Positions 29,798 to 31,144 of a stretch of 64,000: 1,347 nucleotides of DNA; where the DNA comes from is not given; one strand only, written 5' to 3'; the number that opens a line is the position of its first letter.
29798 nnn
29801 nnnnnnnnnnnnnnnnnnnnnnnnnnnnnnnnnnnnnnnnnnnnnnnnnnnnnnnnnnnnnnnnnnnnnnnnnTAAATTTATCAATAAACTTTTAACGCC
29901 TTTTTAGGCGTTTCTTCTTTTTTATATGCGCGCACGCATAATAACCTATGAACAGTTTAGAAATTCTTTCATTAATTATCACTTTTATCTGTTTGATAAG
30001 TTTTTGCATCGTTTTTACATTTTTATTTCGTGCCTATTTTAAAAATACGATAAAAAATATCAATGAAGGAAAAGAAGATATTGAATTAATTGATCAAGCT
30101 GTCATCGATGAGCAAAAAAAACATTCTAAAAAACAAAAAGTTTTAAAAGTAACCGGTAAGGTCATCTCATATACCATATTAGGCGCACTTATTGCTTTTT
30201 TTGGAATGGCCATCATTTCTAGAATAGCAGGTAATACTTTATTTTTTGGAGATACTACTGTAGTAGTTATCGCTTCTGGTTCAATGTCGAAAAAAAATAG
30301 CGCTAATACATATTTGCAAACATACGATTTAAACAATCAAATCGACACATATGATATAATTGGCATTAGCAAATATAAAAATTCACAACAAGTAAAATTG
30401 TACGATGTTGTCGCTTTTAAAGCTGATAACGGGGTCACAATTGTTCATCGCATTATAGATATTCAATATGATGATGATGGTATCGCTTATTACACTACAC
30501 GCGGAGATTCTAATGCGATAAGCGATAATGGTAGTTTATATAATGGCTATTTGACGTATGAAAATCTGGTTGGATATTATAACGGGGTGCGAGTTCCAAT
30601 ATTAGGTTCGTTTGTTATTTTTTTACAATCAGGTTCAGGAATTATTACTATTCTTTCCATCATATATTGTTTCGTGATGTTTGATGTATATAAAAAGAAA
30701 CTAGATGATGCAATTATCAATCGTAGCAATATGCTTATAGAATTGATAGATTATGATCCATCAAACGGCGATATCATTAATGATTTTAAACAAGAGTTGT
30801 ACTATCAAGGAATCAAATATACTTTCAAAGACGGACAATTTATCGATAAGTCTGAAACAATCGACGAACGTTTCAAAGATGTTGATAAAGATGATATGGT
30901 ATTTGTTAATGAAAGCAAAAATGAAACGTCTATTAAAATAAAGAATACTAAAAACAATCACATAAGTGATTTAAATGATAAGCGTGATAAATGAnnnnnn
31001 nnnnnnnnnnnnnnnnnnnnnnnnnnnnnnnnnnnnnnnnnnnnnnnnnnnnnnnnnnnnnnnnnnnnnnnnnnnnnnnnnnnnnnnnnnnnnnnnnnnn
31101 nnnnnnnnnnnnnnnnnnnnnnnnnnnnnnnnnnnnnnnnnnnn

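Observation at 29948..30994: SipW/Sec11-type signal peptidases with non-canonical architecture (extra N-terminal TM segments and long cytoplasmic C-terminal tails)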

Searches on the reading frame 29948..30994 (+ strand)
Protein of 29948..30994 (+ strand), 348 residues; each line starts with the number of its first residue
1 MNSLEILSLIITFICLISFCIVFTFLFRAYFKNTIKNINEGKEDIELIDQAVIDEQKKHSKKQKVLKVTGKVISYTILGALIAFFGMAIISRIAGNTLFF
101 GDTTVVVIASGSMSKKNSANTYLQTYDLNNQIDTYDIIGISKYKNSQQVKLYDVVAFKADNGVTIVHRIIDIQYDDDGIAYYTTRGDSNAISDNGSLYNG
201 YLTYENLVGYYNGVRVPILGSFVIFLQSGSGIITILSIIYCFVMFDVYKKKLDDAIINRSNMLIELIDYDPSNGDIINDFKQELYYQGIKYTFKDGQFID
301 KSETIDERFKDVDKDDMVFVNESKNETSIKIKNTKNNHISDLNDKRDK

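Call 3: search_protein_families(library=pfam, proteins=[window:29948-30994:+], max_evalue=0.01)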
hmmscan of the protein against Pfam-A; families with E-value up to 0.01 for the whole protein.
window:29948-30994:+ (348 aa): 0 families

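Call 4: search_protein_families(library=ncbifam, proteins=[window:29948-30994:+], max_evalue=0.01)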
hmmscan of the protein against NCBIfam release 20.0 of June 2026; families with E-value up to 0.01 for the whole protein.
window:29948-30994:+ (348 aa): 3 families
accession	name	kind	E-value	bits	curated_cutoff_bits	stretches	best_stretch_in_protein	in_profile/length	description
NF046067.1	SigPepSipWBacil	equivalog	4.8e-17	62.2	190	1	67-243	2-156/189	signal peptidase I SipW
TIGR02228.1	sigpep_I_arch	equivalog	2.1e-14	53.7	51.85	1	104-246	32-153/158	signal peptidase I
TIGR02832.1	spo_yunB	equivalog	0.0074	15.9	111.9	0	9-69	7-70/204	sporulation protein YunB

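Call 5: find_homologous_proteins(query=window:29948-30994:+)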
Query window:29948-30994:+ (348 aa): 215 proteins with E <= 0.001 among 2311 candidates; the best 120 are listed.
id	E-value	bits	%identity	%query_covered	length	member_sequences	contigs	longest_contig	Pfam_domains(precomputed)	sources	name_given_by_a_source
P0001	6.5e-205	697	91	100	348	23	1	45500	-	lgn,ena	-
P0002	3.1e-146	505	66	100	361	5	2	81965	-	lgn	-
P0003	3.7e-112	393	52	100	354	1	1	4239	-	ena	-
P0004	1.1e-111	391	53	100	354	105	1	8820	-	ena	-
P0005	1.5e-111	391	52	100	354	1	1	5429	-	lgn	-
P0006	2.2e-111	390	53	100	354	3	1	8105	-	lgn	-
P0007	1.5e-106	374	54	100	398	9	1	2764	-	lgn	-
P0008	2.6e-106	373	52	100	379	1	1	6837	-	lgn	-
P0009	1.2e-105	371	58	97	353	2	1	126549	-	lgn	-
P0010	1.5e-105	371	56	97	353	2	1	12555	-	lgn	-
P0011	3.8e-104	366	52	100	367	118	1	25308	-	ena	-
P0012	2.7e-103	363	50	100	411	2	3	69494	-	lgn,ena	-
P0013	3.5e-103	363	56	89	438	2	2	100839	-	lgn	-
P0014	4.6e-103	363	51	99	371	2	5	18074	-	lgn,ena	-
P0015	7.7e-103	362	51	99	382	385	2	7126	-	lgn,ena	-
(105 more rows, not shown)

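Call 8: search_solved_structures(query=window:29948-30994:+, max_evalue=1, show_alignments=2)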
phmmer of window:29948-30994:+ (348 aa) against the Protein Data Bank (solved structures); distinct sequences matched with E-value up to 1: 3.
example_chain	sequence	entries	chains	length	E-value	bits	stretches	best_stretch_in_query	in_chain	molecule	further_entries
7p2q_A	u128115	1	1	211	2.6e-06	29.9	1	136-228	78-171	Signal peptidase complex catalytic subunit SEC11C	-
7p2p_A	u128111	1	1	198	1.3e-05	27.6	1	147-228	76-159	Signal peptidase complex catalytic subunit SEC11A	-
9rjb_A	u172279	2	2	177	1.3e-05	27.6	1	148-228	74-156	Signal peptidase complex catalytic subunit SEC11A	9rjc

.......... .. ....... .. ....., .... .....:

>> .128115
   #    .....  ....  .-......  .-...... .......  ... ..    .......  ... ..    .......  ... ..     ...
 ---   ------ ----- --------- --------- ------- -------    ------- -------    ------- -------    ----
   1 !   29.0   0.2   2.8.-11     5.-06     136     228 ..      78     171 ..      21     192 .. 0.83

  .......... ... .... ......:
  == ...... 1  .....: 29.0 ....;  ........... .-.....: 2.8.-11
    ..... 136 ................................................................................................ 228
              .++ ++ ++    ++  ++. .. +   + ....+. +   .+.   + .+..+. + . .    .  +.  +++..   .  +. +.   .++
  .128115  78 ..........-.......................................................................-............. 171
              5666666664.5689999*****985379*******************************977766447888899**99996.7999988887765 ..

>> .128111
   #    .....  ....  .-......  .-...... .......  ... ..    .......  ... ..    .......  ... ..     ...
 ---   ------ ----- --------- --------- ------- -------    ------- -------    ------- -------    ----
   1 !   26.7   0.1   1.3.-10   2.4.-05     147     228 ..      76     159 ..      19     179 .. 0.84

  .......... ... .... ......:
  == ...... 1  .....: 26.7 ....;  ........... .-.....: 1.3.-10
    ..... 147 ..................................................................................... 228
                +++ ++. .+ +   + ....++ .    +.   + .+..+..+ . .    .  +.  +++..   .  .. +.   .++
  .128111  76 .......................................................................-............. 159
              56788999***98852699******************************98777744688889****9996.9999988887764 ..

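Call 18: find_related_loci(query=A1, collection=genome_contigs, flank=8000)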
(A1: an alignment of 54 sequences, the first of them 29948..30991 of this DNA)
Query A1 (348 aa) in genome_contigs; peptide patterns used: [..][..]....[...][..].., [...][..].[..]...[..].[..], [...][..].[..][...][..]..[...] (x = any residue, [..] = any of these).
224 stretches matched a pattern; 137 encode a relative of the query (tblastn E <= 1e-3); the best 80 are kept; 80 distinct loci.
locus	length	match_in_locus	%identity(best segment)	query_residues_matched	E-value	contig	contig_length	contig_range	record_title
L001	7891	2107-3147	56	1-336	3e-112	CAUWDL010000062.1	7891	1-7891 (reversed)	MAG: uncultured Bacilli bacterium isolate SRS15957007__bin16 genome assembly, contig: SRS15957007_NODE_4954_length_7891_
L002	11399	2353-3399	49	1-346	2e-104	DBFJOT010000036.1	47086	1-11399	MAG TPA_asm: Candidatus Onthovivens sp. isolate MAG8465 contig36, whole genome shotgun sequence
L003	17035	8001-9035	49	1-344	1e-102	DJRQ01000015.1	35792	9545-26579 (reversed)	MAG TPA_asm: Bacillales bacterium UBA6356 UBA6356_contig_515, whole genome shotgun sequence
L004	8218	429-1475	51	1-346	7e-103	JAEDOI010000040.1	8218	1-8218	MAG: Bacilli bacterium isolate MAG314 NODE_11181_length_8218_cov_7.723141, whole genome shotgun sequence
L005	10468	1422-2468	50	1-346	2e-102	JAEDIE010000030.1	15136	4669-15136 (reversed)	MAG: Bacilli bacterium isolate MAG154 NODE_3500_length_15136_cov_5.624428, whole genome shotgun sequence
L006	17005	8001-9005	46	1-337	4e-98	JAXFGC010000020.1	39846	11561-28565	MAG: Candidatus Enteromonas sp. isolate SUG2460 k141_4813060, whole genome shotgun sequence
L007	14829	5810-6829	49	1-337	1e-97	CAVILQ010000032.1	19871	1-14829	bacterium isolate H07676-L1_cleanbin_000043 genome assembly, contig: Spades_H07676-L1_contig_2233, whole genome shotgun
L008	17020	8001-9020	49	1-337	4e-97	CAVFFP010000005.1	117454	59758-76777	bacterium isolate G02614-L1_cleanbin_000026 genome assembly, contig: Spades_G02614-L1_contig_77, whole genome shotgun se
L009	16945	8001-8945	52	1-312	2e-96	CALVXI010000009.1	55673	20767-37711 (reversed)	MAG: uncultured Bacilli bacterium isolate BRZ_E__bin40 genome assembly, contig: BRZ_E__NODE_1042_length_55673_cov_36.217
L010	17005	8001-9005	46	1-337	2e-96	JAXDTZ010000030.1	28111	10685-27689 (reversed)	MAG: Candidatus Enteromonas sp. isolate SUG2459 k141_3901555, whole genome shotgun sequence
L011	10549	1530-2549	48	1-337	3e-96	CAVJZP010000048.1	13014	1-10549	Oscillospiraceae bacterium isolate H07658-L1_cleanbin_000010 genome assembly, contig: Spades_H07658-L1_contig_1079, whol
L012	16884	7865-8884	49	1-337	8e-96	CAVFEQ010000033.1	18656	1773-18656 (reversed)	Paludibacteraceae bacterium isolate G02652-L1_cleanbin_000026 genome assembly, contig: Spades_G02652-L1_contig_1816, who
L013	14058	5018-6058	48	1-344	1e-95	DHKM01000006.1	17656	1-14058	MAG TPA_asm: Bacillales bacterium UBA4694 UBA4694_contig_10246, whole genome shotgun sequence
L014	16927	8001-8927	49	1-308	2e-95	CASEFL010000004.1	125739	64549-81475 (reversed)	uncultured Firmicutes bacterium isolate T12_L3_320320_idba_bin.133 genome assembly, contig: T12_L3_320320_idba_bin.133.f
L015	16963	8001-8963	50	7-335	2e-95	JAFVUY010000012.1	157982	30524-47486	MAG: Bacilli bacterium isolate RGIG5418 Sheep_Colon-4__c42421, whole genome shotgun sequence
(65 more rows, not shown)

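Call 28: predict_structure(alignment_id=A1)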
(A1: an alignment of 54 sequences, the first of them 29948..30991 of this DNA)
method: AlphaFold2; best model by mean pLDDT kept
length: 348 residues; sequences in the alignment: 54
mean_pLDDT: 77.1   pTM: 0.60
mean pLDDT of the five models: 77.1, 76.8, 75.7, 74.9, 73.3
residues with pLDDT >= 90: 93; 70-90: 144; 50-70: 87; < 50: 24
segments of 3 or more residues with pLDDT < 50: 277-280, 315-317, 319-326, 343-348
pLDDT, mean of each block of 10 residues (from residue 1): 76 86 89 81 63 58 75 88 83 70 87 93 93 93 93 94 92 92 95 89 91 90 82 86 87 75 61 51 60 66 60 51 46 54 44
secondary structure, 60 per line:
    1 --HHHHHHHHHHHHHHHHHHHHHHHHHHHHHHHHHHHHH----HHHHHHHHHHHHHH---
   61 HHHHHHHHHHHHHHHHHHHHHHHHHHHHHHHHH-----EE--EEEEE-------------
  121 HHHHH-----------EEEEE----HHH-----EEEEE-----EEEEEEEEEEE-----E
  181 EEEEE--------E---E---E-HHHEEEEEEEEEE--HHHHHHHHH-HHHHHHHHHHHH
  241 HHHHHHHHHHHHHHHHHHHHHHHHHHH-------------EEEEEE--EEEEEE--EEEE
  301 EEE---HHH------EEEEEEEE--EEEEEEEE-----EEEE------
elements in order: H3-39 H44-57 H61-93 E103-107 H121-125 E137-141 E154-158 E164-174 E180-185 E207-216 H219-227 H229-267 E281-286 E289-294 E297-303 E316-323 E326-333 E339-342

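Call 42: fold_search(model_id=the predicted structure, library=pdb)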
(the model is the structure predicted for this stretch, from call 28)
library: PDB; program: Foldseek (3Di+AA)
matches with E <= 10: 324; with E <= 0.001: 2
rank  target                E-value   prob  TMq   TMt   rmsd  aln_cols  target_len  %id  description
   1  7p2q_A                4.0e-05  1.00  0.28  0.61   7.0       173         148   22  Human Signal Peptidase Complex Paralog C (SPC-C) (released 2021-10-06)
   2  7p2p_A                1.2e-04  1.00  0.29  0.62   6.9       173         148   22  Human Signal Peptidase Complex Paralog A (SPC-A) (released 2021-10-06)
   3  4wvj_A                1.6e-02  1.00  0.22  0.15   6.4       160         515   14  Crystal structure of the Type-I signal peptidase from Staphylococcus aureus (SpsB) in complex with an inhibitor peptid (released 2015-09-23)
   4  1f39_A                2.5e-02  1.00  0.22  0.64   5.4       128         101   12  CRYSTAL STRUCTURE OF THE LAMBDA REPRESSOR C-TERMINAL DOMAIN (released 2000-07-26)
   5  1t7d_B                4.3e-02  1.00  0.21  0.32   7.2       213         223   12  Crystal structure of Escherichia coli type I signal peptidase in complex with a lipopeptide inhibitor (released 2004-07-13)
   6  4wvi_A                8.2e-02  0.99  0.22  0.15   6.1       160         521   13  Crystal structure of the Type-I signal peptidase from Staphylococcus aureus (SpsB) in complex with a substrate peptide (released 2015-09-23)
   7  4wvh_A                1.3e-01  0.99  0.22  0.15   6.4       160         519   14  Crystal structure of the Type-I signal peptidase from Staphylococcus aureus (SpsB) in complex with a substrate peptide (released 2015-09-23)
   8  7cbm_N                1.3e-01  0.07  0.11  0.12  22.0       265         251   12  Cryo-EM structure of the flagellar distal rod with partial hook from Salmonella (released 2021-04-28)
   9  7cbm_L                1.5e-01  0.08  0.10  0.13  22.8       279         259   11  Cryo-EM structure of the flagellar distal rod with partial hook from Salmonella (released 2021-04-28)
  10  8qkh_s                1.7e-01  0.44  0.12  0.27  17.6       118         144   11  Neck of phage 812 virion (C6) (released 2024-09-25)
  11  3wew                  2.2e-01  0.05  0.09  0.11  32.4       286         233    5  Crystal structure of HtdX (Rv0241c) of Mycobacterium tuberculosis at 2.4 A resolution (released 2014-07-16)
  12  9ckj_F                3.1e-01  0.80  0.13  0.34   7.9        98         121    6  Co-crystal structure of 53BP1 tandem Tudor domains in complex with UNC9512 (released 2024-10-30)
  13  4cw1_A                3.3e-01  0.06  0.09  0.12  29.2       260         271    8  COMPLEX OF A B14 CHICKEN MHC CLASS I MOLECULE AND A 9MER CHICKEN PEPTIDE (released 2015-05-06)
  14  4kzx_E                3.7e-01  0.47  0.14  0.18  12.0       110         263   13  Rabbit 40S ribosomal subunit in complex with eIF1. (released 2013-07-24)
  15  4v6x_AE               3.7e-01  0.47  0.14  0.18  12.0       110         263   13  Structure of the human 80S ribosome (released 2014-07-09)
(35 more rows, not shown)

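Call 66: search_protein_representatives(protein=window:29948-30991:+)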
Query: 348 residues. Proteins with E-value up to 0.001 (for the whole library): 1369; up to 1e-10: 571; up to 1e-30: 108. The best 150 are listed.
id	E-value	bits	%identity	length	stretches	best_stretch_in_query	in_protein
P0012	8.7e-104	363.4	52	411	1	1-345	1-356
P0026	1.1e-96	340.1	49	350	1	1-308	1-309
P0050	1.0e-91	323.7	48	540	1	1-337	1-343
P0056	1.7e-90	319.7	49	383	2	1-342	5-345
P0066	2.2e-89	316.1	50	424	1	1-310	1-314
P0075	2.9e-88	312.4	49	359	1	1-347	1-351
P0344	4.2e-88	311.9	46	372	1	2-338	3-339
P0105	2.4e-84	299.5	47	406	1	1-347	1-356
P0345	2.1e-80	286.6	46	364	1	1-299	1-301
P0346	2.6e-79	283.0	44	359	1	1-302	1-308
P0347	3.0e-79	282.8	48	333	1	1-296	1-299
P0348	3.7e-79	282.5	52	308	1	57-343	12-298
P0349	2.7e-78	279.6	48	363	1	28-335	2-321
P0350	5.0e-77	275.5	44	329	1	1-332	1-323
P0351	2.4e-76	273.2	45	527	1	1-334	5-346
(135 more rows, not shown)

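Call 93: search_protein_families(library=padloc, proteins=[window:29948-30991:+], max_evalue=0.01)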
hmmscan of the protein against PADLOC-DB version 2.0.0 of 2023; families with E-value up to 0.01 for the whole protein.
window:29948-30991:+ (348 aa): 0 families

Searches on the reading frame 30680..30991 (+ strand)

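Call 39: search_protein_families(library=pfam, proteins=[window:30680-30991:+], max_evalue=10)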
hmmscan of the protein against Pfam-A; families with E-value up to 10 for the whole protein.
window:30680-30991:+ (104 aa): 1 family
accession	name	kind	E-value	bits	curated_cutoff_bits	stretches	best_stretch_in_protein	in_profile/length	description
PF20098.4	DUF6488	-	0.032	14.6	27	1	46-93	44-89/110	Family of unknown function (DUF6488)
